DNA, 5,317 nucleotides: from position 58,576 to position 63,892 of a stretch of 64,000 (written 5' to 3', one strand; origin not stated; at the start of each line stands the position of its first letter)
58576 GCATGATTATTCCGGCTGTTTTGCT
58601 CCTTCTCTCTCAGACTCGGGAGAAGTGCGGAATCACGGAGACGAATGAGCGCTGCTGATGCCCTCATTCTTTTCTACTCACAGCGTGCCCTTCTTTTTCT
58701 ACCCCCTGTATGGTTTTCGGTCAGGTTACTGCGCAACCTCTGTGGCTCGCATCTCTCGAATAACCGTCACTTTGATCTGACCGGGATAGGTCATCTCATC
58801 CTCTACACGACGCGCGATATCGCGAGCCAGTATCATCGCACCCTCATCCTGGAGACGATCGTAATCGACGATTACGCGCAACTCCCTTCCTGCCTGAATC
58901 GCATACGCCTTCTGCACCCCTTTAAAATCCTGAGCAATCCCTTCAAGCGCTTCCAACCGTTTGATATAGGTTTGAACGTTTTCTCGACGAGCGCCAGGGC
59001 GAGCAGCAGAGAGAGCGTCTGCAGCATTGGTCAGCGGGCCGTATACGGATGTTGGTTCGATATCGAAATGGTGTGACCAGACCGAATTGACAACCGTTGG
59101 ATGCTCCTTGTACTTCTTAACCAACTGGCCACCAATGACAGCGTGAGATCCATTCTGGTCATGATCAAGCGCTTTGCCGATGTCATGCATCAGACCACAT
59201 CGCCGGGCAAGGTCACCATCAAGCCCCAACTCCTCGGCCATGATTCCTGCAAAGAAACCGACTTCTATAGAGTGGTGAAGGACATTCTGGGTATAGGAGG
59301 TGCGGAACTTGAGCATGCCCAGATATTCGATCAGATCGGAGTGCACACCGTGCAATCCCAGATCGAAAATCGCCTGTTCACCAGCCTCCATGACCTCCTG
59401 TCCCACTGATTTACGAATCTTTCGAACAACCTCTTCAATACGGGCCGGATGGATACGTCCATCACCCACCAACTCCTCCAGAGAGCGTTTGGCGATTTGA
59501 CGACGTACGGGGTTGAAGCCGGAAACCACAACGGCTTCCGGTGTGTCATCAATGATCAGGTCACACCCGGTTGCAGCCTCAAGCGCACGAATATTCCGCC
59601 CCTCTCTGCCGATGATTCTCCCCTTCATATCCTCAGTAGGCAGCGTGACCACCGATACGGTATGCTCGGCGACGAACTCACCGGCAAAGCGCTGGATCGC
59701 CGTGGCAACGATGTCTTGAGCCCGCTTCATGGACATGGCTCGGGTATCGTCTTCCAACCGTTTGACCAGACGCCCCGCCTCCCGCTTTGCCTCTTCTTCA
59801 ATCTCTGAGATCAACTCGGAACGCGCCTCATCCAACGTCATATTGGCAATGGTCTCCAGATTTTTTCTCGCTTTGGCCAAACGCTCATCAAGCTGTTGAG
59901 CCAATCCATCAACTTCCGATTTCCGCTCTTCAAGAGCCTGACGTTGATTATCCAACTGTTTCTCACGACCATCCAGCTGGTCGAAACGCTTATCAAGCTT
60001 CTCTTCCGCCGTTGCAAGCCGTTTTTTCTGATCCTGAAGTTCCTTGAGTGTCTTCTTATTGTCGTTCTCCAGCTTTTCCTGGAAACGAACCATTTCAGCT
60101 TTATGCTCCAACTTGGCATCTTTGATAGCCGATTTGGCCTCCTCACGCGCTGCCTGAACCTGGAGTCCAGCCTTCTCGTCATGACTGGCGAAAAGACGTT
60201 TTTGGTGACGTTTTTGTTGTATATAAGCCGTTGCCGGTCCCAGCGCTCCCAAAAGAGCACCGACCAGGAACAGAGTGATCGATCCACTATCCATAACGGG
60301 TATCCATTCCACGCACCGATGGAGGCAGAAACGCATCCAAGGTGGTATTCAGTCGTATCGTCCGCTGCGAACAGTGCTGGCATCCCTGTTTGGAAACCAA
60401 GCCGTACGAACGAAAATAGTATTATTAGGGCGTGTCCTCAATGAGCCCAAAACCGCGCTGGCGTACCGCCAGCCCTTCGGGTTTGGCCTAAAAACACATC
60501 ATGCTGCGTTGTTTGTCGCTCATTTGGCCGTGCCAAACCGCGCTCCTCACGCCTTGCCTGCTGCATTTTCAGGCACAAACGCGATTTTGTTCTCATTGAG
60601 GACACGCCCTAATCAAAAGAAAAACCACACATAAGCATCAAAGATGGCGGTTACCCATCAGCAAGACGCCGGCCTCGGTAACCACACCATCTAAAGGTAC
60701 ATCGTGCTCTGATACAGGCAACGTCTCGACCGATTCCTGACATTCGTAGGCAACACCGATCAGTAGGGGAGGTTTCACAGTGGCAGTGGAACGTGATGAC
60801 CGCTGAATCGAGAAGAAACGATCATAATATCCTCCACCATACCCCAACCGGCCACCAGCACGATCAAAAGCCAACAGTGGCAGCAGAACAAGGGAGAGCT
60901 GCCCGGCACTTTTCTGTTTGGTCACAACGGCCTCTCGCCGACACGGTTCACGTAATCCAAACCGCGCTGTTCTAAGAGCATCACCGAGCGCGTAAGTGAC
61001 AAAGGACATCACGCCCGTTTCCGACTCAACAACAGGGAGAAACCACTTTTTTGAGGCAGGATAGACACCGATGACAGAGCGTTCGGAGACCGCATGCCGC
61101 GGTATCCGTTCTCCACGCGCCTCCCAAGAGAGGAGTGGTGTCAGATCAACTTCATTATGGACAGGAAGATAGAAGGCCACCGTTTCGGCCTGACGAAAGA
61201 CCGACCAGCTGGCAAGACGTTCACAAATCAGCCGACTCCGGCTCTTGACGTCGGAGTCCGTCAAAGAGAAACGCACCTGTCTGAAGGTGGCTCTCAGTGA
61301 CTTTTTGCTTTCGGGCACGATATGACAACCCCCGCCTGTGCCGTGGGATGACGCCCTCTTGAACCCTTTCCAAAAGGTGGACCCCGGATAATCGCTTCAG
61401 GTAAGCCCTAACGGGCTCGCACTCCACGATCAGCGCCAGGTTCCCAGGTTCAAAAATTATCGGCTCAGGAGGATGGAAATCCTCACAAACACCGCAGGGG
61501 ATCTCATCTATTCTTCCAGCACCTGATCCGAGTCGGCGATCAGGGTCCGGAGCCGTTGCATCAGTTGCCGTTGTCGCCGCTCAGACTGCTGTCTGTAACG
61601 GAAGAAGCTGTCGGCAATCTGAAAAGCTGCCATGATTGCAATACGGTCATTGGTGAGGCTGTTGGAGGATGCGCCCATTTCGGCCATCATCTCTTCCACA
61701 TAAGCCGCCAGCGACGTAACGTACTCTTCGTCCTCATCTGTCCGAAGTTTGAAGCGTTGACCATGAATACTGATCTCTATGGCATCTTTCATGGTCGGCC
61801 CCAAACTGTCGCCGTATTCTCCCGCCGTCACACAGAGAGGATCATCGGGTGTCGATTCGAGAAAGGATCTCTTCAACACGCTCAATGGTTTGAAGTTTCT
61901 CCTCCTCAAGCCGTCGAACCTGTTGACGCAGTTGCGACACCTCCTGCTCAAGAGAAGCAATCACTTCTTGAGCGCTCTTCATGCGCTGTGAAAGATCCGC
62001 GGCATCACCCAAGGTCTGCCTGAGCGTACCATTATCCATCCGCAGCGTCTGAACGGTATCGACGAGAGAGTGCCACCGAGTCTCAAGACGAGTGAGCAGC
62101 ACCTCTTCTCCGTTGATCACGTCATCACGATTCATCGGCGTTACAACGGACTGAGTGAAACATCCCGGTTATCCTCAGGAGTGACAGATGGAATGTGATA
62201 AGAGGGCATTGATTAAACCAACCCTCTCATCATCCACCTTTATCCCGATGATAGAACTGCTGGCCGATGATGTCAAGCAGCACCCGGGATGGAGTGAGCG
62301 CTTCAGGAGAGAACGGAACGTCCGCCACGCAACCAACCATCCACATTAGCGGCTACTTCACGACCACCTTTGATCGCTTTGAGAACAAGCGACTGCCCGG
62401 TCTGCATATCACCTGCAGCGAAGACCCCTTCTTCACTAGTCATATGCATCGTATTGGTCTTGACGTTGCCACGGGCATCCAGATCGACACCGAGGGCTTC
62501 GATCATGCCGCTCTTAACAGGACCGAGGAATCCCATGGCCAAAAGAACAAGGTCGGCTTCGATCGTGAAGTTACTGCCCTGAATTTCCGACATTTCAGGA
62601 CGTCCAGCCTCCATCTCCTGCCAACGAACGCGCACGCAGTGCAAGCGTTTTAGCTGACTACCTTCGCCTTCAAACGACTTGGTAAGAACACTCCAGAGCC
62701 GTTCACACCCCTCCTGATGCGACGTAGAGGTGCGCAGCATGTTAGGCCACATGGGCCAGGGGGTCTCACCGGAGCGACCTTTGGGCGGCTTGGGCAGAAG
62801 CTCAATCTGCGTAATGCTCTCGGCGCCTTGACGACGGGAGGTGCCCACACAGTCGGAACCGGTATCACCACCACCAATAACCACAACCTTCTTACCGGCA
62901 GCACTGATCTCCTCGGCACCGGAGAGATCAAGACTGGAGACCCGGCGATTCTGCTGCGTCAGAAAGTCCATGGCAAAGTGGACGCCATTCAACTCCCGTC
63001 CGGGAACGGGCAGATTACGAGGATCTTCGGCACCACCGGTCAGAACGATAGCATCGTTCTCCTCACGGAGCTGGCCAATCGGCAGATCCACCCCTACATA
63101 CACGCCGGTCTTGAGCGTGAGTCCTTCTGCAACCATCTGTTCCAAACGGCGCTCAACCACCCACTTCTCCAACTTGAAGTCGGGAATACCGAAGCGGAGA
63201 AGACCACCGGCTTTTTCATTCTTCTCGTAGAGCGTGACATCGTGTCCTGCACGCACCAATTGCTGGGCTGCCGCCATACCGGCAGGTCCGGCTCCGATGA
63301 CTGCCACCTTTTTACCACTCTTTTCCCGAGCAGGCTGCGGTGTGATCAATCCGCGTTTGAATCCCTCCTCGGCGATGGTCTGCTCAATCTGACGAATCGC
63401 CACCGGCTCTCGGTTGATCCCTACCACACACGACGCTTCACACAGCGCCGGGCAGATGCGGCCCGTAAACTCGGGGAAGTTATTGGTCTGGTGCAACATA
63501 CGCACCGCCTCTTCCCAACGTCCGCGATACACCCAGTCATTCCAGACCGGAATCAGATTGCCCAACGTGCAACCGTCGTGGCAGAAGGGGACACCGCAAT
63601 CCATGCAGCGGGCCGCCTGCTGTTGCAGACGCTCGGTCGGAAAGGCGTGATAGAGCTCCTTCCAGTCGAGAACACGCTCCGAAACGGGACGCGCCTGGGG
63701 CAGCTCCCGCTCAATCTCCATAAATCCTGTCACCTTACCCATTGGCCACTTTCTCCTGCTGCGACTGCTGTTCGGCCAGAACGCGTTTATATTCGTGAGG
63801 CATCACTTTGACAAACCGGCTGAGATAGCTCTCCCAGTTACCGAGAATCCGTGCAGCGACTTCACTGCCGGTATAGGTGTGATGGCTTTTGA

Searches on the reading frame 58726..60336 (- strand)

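Call 62: search_protein_families(library=pfam, proteins=[window:58726-60336:-], max_evalue=0.00001)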
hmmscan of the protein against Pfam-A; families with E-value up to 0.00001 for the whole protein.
window:58726-60336:- (536 aa): 3 families
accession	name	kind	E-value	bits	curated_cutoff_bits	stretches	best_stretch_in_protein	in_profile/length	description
PF12072.13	RNase_Y_N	-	7.3e-34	117.4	32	1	25-220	5-200/201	RNase Y N-terminal region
PF01966.28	HD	-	9.7e-18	65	22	1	352-444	1-115/116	HD domain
PF00013.35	KH_1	-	1.4e-09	38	21.5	1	231-287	5-65/66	KH domain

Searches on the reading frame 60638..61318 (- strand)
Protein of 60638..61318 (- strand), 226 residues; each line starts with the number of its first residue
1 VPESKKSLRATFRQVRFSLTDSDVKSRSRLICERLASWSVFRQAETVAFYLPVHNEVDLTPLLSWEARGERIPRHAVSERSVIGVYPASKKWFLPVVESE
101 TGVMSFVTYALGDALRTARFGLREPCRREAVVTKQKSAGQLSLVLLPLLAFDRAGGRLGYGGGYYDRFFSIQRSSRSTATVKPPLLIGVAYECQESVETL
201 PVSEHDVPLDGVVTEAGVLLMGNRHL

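Call 62: search_protein_families(library=pfam, proteins=[window:60638-61318:-], max_evalue=0.00001)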
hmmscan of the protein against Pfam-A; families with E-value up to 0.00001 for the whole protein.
window:60638-61318:- (226 aa): 1 family
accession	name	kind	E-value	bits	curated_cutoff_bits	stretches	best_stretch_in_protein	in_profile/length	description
PF01812.26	5-FTHF_cyc-lig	-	2.2e-38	132.5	27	1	5-215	1-186/186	5-formyltetrahydrofolate cyclo-ligase family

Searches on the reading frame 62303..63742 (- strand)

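Call 62: search_protein_families(library=pfam, proteins=[window:62303-63742:-], max_evalue=0.00001)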
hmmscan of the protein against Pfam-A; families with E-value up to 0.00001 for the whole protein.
window:62303-63742:- (479 aa): 10 families
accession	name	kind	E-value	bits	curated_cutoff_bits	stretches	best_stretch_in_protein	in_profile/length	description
PF07992.20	Pyr_redox_2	-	4.2e-26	92.5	26.1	1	144-459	1-290/291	Pyridine nucleotide-disulphide oxidoreductase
PF14691.11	Fer4_20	-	1.9e-24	86.1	25.8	1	26-129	4-110/113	Dihydroprymidine dehydrogenase domain II, 4Fe-4S cluster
PF13450.12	NAD_binding_8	-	1.1e-09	38.9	21.9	1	148-182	1-35/68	NAD(P)-binding Rossmann-like domain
PF13738.12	Pyr_redox_3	-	3.4e-08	33.5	30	0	138-179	159-200/305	Pyridine nucleotide-disulphide oxidoreductase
PF00070.33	Pyr_redox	-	8.5e-08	33.1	22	0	145-177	1-33/82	Pyridine nucleotide-disulphide oxidoreductase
PF03486.20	HI0933_like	-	1.2e-07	31.9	50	1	145-179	2-36/244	HI0933-like protein Rossmann domain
PF12831.13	FAD_oxidored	-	3.4e-07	30.3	27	1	146-186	2-42/416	FAD dependent oxidoreductase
PF01593.30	Amino_oxidase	-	5e-07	29.8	19.8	1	154-182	2-30/443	Flavin containing amine oxidoreductase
PF01266.30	DAO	-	8.1e-07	29.3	27.9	1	145-179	1-35/353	FAD dependent oxidoreductase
PF01262.27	AlaDh_PNT_C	-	9.7e-07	28.9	23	0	144-177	29-62/214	Alanine dehydrogenase/PNT, C-terminal domain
